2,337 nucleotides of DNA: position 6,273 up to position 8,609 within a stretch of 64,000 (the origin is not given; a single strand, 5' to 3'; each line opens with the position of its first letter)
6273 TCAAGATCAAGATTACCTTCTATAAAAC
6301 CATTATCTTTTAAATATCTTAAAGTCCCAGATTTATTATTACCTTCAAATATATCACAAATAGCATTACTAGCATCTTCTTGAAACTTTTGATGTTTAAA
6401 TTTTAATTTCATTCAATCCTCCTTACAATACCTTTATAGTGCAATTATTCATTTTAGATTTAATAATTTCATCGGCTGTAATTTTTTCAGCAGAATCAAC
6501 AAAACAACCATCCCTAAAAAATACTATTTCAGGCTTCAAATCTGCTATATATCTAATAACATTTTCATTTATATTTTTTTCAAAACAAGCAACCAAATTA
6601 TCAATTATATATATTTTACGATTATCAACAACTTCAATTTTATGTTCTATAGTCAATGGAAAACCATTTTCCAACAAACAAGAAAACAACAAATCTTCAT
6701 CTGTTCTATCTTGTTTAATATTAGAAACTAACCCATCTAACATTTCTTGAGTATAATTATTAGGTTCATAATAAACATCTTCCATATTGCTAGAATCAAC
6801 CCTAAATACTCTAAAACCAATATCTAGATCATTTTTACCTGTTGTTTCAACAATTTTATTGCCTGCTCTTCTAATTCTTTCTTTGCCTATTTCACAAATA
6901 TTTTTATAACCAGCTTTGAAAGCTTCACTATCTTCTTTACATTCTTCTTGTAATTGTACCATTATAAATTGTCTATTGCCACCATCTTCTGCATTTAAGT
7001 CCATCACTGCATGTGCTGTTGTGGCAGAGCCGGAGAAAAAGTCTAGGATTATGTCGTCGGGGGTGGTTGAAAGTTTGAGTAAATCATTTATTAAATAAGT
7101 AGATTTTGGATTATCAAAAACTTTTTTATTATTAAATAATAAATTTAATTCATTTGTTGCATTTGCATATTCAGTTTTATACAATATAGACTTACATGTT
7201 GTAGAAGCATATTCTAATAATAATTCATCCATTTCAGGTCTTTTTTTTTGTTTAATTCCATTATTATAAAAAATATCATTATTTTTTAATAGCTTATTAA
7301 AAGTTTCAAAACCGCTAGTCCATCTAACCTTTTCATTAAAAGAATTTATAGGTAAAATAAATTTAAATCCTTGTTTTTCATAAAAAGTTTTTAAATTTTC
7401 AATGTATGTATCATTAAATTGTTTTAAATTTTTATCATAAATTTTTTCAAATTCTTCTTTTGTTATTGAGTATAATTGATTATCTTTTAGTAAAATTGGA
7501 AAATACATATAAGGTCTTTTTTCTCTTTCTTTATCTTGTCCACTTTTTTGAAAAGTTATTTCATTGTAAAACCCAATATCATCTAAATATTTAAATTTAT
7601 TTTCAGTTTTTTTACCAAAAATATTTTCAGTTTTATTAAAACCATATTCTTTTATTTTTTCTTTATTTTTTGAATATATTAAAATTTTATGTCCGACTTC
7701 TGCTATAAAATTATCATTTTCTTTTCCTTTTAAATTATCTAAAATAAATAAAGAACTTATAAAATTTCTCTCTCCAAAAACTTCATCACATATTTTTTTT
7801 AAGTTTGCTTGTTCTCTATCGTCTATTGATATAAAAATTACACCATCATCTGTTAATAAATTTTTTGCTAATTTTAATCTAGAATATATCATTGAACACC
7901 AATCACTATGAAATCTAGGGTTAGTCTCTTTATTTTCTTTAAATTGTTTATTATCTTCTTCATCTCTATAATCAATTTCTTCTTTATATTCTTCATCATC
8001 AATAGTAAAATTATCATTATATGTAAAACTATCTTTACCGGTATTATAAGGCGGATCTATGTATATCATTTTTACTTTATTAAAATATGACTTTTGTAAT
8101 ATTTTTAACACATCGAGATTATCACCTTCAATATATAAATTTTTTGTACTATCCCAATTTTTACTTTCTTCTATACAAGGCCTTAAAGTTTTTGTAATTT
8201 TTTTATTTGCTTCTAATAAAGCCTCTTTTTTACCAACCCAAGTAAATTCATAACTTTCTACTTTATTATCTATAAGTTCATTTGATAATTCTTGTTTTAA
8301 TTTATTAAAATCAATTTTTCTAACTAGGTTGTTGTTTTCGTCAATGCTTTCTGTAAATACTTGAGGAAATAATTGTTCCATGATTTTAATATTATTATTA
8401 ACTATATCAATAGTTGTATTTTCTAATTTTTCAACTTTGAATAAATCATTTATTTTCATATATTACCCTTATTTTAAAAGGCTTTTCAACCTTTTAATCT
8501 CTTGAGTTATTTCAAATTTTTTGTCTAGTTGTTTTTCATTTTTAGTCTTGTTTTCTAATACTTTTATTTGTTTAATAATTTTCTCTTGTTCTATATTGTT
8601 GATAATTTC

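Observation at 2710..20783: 18-kb single-strand defence-type island in an otherwise reduced, housekeeping-dense endosymbiont-like genome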

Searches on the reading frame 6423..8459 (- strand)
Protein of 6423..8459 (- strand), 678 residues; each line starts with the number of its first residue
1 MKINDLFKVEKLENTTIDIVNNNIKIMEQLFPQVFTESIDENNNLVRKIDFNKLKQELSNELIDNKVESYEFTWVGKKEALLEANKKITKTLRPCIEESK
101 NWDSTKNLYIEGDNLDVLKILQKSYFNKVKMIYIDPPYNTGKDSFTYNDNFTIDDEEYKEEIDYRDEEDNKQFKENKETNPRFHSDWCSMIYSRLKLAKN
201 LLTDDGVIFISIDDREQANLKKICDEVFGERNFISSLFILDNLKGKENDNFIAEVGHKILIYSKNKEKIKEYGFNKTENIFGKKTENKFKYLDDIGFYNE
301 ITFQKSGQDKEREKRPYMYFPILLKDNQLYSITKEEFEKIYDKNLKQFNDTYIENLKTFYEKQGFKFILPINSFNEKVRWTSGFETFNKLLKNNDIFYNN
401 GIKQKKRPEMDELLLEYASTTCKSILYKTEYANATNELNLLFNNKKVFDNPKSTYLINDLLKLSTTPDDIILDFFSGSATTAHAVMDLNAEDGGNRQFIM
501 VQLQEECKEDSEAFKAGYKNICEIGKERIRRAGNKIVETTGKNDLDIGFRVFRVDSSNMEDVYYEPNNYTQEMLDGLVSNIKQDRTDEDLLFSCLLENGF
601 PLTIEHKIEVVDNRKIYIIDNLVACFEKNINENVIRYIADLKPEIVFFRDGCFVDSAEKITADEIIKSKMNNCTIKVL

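Call 5: search_protein_families(library=pfam, proteins=[window:6423-8459:-], max_evalue=0.01)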
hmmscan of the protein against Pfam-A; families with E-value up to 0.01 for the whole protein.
window:6423-8459:- (678 aa): 2 families
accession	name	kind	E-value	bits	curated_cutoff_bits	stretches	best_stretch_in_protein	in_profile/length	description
PF01555.25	N6_N4_Mtase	-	3.9e-32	112.4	26.7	1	129-510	1-218/221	DNA methylase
PF03602.21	Cons_hypoth95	-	0.0011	19.1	24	1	79-142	67-127/182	Conserved hypothetical protein 95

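Call 6: search_protein_families(library=padloc, proteins=[window:6423-8459:-], max_evalue=0.01)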
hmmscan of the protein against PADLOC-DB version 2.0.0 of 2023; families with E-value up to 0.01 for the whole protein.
window:6423-8459:- (678 aa): 28 families (the best 25 are shown)
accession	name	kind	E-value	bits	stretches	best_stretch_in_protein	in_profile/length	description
PDLC03634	MTase_III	-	1.3e-195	650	1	10-677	3-620/621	Type III methyltransferase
PDLC03641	MTase_III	-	1.1e-111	372.5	1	13-558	8-501/657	Type III methyltransferase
PDLC03637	MTase_III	-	7.1e-105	349.6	2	25-283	52-282/513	Type III methyltransferase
PDLC03644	MTase_III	-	1.1e-74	250.1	1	73-508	5-386/542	Type III methyltransferase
PDLC03640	MTase_III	-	1.9e-49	166.6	2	99-233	36-161/654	Type III methyltransferase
PDLC03636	MTase_III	-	1.3e-45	154.2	2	184-508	93-398/575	Type III methyltransferase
PDLC03635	MTase_III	-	3.2e-45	153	2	168-489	252-552/708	Type III methyltransferase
PDLC03642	MTase_III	-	7.5e-44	148.3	2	97-305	73-252/528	Type III methyltransferase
PDLC03639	MTase_III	-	6.5e-43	145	3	431-533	408-504/639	Type III methyltransferase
PDLC03646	MTase_III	-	2.5e-28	96.5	2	170-584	504-898/1057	Type III methyltransferase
PDLC03278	MTase_II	-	4.7e-28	96.7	2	183-520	42-361/390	Type II methyltransferase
PDLC03645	MTase_III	-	4.6e-26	89.1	2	438-512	456-531/709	Type III methyltransferase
PDLC03354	MTase_II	-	4.1e-24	83.4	2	69-304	24-244/425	Type II methyltransferase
PDLC03300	MTase_II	-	7.6e-23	79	2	105-276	10-171/302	Type II methyltransferase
PDLC03638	MTase_III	-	1.9e-22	77.4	2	158-485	399-653/816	Type III methyltransferase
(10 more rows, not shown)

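Call 30: search_protein_families(library=ncbifam, proteins=[window:6423-8459:-], max_evalue=0.01)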
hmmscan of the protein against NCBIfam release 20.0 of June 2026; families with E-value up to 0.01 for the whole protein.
window:6423-8459:- (678 aa): 3 families
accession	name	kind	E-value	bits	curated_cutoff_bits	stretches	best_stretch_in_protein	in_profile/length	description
NF008572.0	PRK11524.1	equivalog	5.2e-09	35.6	292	1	100-158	8-61/294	adenine-specific DNA-methyltransferase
NF050803.1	DnaMtaseCcrMCaul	equivalog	1e-05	24.7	830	0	444-489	182-227/350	adenine-specific DNA-methyltransferase CcrM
TIGR00095.1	TIGR00095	equivalog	0.00027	20.7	117.5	1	80-146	79-142/194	16S rRNA (guanine(966)-N(2))-methyltransferase RsmD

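Call 85: find_encoding_contigs(protein=window:6423-8459:-, flank=6000, max_places=10)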
Protein window:6423-8459:- (678 aa): 3 contigs read that carry it; 3 places shown.
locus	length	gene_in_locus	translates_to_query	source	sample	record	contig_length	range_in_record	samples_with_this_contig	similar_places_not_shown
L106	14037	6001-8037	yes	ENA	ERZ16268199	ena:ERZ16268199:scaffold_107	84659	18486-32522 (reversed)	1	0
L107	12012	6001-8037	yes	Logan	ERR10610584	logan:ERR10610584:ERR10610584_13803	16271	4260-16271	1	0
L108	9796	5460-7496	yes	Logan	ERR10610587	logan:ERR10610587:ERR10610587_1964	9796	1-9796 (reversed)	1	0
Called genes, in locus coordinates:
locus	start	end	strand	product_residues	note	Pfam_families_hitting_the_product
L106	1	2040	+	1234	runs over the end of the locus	-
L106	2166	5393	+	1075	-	PF00270:DEAD (faint), PF00176:SNF2-rel_dom, PF04851:ResIII, PF00271:Helicase_C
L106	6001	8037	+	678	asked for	PF01555:N6_N4_Mtase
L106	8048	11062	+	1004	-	PF04851:ResIII, PF00270:DEAD (weak), PF19778:RE_endonuc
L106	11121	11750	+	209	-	-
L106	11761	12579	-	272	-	PF03104:DNA_pol_B_exo1 (weak), PF10108:DNA_pol_B_exo2, PF13482:RNase_H_2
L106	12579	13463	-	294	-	PF00691:OmpA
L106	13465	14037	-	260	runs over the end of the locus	PF13098:Thioredoxin_2, PF13462:Thioredoxin_4, PF01323:DSBA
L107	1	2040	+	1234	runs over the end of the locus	-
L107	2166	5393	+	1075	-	PF00270:DEAD (faint), PF00176:SNF2-rel_dom, PF04851:ResIII, PF00271:Helicase_C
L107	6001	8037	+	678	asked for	PF01555:N6_N4_Mtase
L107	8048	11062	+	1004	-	PF04851:ResIII, PF00270:DEAD (weak), PF19778:RE_endonuc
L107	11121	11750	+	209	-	-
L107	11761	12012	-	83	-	?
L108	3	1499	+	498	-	?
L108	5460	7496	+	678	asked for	PF01555:N6_N4_Mtase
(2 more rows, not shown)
